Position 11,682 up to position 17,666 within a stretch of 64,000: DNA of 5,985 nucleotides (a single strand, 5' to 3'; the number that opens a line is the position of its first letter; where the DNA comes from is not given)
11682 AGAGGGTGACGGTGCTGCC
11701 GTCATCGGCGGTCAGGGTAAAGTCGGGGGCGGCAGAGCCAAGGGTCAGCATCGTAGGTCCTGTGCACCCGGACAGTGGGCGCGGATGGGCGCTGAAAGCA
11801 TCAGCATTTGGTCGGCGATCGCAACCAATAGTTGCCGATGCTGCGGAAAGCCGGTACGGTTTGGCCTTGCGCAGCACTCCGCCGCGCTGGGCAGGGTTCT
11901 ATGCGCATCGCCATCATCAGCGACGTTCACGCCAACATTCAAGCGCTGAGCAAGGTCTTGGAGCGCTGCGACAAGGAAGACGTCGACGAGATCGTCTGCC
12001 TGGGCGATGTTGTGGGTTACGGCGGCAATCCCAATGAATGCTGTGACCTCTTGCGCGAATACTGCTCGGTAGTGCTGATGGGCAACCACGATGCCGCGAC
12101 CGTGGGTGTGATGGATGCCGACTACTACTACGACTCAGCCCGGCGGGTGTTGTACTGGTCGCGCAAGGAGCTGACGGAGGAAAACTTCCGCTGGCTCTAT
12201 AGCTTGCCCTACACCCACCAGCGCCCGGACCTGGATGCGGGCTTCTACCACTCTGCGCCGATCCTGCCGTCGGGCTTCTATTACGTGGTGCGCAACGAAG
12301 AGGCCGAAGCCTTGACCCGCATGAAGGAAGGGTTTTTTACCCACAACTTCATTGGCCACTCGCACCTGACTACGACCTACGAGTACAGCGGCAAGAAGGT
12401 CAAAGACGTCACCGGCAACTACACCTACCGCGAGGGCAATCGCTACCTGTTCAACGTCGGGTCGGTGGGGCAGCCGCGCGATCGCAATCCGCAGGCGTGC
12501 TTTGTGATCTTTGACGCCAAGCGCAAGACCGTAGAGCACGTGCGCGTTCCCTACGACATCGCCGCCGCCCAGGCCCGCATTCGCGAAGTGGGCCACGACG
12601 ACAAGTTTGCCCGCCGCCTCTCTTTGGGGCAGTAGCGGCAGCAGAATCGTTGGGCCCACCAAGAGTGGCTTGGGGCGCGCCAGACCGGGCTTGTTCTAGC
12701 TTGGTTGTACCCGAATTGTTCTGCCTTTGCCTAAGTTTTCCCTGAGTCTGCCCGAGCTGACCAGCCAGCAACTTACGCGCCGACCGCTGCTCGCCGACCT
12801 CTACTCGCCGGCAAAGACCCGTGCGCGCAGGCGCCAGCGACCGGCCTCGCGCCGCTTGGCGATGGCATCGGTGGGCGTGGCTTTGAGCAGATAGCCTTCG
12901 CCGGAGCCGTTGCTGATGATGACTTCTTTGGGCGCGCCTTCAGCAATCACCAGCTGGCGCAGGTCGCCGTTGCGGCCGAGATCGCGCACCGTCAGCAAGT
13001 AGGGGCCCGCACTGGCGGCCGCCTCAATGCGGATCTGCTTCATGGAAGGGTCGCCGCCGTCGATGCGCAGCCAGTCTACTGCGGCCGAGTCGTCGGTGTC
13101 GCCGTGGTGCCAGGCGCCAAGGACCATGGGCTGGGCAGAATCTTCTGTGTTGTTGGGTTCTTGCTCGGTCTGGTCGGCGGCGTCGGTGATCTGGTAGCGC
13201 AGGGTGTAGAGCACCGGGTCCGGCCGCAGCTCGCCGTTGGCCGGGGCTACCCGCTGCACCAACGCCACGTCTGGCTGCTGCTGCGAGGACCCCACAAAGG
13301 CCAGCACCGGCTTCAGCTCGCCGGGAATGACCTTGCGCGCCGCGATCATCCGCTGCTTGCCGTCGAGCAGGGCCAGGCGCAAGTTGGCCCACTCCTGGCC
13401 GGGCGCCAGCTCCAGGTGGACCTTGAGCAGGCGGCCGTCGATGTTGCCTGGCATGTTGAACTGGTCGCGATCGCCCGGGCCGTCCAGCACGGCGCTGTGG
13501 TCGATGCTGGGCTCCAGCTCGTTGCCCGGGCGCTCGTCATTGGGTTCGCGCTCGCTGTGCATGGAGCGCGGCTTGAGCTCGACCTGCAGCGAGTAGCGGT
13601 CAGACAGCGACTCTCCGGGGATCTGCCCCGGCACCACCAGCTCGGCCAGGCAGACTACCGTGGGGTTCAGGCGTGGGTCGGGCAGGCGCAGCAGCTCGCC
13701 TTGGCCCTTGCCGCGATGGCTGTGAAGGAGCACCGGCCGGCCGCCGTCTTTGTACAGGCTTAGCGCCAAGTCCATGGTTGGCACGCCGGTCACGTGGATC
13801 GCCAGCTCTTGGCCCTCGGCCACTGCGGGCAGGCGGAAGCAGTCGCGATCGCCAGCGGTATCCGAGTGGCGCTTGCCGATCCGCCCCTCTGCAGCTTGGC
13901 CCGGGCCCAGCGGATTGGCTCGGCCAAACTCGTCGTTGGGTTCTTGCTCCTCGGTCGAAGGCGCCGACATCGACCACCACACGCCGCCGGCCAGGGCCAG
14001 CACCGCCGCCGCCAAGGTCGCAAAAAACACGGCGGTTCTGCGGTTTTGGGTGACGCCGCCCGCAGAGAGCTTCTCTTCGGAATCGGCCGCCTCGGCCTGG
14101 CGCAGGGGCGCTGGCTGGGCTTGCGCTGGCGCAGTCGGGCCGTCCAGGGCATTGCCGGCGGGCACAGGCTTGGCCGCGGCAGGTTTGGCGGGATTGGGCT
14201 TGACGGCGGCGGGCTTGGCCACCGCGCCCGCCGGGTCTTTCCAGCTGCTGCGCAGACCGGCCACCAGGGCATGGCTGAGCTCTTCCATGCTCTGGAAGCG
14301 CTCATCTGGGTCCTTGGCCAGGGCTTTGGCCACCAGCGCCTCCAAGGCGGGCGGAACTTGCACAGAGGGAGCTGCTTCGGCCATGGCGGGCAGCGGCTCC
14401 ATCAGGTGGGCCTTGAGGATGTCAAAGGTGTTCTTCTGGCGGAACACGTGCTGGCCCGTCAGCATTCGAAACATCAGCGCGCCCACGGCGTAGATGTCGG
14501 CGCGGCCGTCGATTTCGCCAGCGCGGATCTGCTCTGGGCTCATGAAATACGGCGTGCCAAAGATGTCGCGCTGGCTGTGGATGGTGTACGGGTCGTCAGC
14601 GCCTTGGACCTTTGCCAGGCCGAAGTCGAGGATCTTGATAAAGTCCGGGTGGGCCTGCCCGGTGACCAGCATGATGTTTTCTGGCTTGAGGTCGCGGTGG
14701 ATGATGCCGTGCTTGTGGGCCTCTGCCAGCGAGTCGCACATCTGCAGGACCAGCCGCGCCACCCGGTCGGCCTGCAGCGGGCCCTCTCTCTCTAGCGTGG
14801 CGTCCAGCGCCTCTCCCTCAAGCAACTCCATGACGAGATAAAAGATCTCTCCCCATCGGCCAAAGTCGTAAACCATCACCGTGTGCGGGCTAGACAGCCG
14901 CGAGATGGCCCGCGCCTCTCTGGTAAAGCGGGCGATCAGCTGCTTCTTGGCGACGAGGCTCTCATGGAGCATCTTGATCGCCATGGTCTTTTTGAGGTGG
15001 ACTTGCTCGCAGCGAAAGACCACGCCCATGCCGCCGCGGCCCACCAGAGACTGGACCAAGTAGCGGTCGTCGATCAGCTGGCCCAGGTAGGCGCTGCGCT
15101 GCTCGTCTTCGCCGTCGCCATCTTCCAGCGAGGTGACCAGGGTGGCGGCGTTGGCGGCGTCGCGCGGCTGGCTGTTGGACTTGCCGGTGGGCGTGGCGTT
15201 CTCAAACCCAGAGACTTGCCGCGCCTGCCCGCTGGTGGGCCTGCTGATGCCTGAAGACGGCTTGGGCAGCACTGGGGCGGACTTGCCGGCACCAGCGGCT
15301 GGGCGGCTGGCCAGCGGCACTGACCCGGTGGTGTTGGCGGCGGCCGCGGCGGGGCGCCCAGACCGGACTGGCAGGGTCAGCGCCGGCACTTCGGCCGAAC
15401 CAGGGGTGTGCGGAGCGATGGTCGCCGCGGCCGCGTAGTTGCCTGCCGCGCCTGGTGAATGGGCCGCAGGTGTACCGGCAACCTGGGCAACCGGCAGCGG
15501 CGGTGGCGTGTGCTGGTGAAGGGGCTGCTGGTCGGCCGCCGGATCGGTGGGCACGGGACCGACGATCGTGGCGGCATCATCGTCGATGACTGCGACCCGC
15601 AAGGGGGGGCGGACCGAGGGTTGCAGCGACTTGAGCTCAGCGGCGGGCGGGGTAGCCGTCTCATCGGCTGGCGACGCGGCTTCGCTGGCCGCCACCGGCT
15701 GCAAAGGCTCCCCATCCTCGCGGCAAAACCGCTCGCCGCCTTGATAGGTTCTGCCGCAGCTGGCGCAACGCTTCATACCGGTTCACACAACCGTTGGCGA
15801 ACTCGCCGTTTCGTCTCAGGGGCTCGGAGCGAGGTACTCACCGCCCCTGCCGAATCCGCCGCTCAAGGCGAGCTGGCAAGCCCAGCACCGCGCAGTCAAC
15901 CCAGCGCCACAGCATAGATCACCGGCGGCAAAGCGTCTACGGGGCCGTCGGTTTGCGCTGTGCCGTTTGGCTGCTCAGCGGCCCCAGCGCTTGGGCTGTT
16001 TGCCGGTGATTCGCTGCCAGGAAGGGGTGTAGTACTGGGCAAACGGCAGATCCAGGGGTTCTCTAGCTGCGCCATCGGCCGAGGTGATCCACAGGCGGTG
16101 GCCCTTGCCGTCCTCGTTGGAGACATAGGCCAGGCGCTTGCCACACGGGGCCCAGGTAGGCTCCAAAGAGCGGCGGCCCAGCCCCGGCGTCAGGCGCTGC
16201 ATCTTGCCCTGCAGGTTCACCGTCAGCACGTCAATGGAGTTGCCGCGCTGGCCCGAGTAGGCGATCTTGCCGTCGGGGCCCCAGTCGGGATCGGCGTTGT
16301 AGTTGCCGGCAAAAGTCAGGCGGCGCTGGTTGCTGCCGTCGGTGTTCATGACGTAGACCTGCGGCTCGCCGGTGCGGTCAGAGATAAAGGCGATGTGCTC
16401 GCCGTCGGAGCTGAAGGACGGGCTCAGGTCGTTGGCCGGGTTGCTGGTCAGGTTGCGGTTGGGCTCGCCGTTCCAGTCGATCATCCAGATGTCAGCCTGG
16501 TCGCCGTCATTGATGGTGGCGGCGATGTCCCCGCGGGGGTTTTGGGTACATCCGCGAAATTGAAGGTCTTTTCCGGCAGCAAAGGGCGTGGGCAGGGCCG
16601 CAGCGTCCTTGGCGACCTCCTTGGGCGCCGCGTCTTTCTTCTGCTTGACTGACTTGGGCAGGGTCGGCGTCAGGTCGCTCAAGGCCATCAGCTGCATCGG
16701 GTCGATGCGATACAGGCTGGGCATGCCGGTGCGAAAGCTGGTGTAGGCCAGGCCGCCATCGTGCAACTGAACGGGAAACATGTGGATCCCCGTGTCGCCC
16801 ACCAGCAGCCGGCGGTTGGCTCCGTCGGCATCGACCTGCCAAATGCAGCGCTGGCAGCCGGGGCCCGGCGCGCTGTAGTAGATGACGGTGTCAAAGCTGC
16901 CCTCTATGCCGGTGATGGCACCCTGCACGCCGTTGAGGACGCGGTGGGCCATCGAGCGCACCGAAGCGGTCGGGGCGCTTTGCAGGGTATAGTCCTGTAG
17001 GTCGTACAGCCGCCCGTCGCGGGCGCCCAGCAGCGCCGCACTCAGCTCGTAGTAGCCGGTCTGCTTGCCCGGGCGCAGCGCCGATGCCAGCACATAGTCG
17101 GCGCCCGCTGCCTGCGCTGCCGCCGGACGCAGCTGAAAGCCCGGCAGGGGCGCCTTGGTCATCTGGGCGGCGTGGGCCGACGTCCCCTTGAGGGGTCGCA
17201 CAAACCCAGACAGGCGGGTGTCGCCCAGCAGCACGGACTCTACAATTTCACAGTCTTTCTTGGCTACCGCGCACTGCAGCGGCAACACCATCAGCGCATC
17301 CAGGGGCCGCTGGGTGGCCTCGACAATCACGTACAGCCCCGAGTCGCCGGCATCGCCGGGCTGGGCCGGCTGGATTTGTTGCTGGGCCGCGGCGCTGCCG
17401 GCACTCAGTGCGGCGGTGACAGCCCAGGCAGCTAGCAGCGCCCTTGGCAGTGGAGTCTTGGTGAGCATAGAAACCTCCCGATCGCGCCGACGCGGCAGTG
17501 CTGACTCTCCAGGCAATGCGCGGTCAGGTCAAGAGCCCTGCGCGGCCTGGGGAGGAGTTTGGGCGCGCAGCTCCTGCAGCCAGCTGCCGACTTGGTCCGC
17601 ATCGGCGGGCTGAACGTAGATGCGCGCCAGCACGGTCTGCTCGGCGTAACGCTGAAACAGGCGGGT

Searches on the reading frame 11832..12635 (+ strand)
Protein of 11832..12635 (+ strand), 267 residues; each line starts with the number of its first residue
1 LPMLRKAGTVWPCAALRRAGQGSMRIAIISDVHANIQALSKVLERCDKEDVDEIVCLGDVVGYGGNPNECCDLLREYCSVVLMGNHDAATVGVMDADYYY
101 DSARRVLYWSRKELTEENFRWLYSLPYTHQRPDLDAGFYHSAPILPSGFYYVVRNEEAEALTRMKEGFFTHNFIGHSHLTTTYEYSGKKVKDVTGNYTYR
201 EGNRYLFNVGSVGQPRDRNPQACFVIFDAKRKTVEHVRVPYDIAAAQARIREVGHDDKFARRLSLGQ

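Call 32: search_protein_families(library=pfam, proteins=[window:11832-12635:+], max_evalue=0.0001)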
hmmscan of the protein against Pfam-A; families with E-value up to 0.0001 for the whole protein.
window:11832-12635:+ (267 aa): 2 families
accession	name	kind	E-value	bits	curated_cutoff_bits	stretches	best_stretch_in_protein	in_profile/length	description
PF12850.12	Metallophos_2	-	1.2e-17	64.8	27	1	24-231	1-153/154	Calcineurin-like phosphoesterase superfamily domain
PF00149.33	Metallophos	-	2.6e-15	57.8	21.5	1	24-126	1-104/191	Calcineurin-like phosphoesterase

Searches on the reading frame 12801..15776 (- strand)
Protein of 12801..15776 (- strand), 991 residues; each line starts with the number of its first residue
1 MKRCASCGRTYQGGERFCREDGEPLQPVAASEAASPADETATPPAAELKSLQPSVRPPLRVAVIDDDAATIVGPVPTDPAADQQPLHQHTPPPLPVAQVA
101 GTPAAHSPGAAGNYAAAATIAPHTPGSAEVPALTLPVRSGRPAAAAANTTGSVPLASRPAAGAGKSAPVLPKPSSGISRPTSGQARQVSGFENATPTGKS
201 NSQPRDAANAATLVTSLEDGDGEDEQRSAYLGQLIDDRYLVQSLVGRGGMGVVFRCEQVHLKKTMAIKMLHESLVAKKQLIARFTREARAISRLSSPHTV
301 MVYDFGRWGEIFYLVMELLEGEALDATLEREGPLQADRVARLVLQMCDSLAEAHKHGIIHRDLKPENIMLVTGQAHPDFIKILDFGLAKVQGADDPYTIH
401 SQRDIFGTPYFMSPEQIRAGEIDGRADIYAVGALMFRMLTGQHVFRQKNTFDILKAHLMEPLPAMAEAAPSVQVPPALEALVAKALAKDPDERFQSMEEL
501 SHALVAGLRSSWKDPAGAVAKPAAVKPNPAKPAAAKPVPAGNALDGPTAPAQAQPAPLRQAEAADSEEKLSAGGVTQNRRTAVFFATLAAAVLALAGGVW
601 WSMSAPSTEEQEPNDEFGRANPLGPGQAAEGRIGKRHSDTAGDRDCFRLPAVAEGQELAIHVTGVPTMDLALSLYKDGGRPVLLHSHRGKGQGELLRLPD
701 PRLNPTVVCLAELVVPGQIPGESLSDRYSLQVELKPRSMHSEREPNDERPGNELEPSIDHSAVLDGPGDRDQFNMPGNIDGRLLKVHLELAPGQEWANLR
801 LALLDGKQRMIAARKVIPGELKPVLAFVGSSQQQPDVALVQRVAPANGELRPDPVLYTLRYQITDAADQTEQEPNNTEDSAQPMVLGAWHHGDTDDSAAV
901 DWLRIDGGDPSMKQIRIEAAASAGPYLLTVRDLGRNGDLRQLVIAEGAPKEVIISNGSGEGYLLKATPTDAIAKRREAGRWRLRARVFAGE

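Call 32: search_protein_families(library=pfam, proteins=[window:12801-15776:-], max_evalue=0.0001)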
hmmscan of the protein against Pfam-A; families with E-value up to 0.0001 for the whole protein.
window:12801-15776:- (991 aa): 2 families
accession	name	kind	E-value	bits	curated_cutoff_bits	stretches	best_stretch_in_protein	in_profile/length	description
PF00069.31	Pkinase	-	2.4e-50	171.8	31.7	1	241-503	3-261/263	Protein kinase domain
PF07714.23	PK_Tyr_Ser-Thr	-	1.1e-28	100.7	23.1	1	243-500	5-254/258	Protein tyrosine and serine/threonine kinase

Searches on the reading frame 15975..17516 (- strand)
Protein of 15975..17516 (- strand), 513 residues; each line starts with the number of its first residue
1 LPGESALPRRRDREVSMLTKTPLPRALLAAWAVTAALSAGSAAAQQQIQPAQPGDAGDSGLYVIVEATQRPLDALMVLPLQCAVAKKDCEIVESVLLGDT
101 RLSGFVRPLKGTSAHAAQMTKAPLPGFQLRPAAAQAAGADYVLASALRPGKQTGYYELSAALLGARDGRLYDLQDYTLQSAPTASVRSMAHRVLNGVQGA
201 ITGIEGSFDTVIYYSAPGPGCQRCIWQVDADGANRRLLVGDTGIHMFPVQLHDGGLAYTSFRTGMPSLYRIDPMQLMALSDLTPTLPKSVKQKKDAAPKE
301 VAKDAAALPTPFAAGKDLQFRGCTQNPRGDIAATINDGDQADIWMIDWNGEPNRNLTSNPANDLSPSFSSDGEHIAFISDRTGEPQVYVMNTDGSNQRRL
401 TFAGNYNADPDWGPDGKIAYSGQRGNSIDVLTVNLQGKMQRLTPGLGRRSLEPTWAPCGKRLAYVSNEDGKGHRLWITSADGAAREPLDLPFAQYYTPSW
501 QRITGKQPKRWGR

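Call 33: search_protein_families(library=pfam, proteins=[window:15975-17516:-], max_evalue=0.0001)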
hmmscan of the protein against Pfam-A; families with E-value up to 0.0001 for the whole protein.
window:15975-17516:- (513 aa): 1 family
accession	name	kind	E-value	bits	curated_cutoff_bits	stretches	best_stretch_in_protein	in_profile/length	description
PF07676.18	PD40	-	2.2e-22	78.9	20.9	1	355-389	3-38/38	WD40-like Beta Propeller Repeat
